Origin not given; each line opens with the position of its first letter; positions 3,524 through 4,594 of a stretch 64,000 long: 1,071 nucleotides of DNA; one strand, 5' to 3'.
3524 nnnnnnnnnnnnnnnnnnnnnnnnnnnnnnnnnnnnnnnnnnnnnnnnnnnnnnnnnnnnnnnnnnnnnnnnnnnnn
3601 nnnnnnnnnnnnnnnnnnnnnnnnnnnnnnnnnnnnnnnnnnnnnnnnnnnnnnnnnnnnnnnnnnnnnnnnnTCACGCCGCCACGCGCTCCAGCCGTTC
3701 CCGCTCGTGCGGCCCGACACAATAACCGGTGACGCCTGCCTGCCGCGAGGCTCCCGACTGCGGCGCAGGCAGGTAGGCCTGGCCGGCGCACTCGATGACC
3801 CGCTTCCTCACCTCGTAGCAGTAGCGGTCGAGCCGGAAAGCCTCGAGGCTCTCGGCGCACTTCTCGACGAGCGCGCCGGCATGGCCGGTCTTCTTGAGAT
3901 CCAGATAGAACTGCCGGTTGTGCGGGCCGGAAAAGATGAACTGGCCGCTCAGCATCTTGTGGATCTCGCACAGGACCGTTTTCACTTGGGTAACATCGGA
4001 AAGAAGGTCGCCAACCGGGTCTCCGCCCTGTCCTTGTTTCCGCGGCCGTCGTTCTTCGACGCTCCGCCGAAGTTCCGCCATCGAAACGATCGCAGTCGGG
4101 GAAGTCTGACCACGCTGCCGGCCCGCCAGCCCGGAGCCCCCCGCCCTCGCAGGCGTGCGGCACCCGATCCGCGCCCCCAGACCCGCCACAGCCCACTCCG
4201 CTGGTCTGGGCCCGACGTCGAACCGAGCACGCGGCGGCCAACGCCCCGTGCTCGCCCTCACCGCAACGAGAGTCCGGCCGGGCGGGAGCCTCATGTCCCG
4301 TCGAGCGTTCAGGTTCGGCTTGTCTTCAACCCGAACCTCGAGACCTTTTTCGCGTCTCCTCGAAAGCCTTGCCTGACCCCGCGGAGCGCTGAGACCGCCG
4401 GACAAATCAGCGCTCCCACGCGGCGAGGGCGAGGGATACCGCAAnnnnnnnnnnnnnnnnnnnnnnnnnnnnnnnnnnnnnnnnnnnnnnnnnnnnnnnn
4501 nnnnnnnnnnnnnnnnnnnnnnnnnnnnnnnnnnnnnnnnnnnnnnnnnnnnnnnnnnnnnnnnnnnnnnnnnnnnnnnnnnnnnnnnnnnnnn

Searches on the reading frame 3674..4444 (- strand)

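Call 63: search_protein_families(library=padloc, proteins=[window:3674-4444:-], max_evalue=0.01)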
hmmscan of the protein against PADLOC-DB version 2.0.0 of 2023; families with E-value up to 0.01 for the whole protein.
window:3674-4444:- (256 aa): 1 family
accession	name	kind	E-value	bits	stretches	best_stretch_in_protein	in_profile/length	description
PDLC02482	BrxC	-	1.8e-19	67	1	151-226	436-511/1231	BrxC-PglY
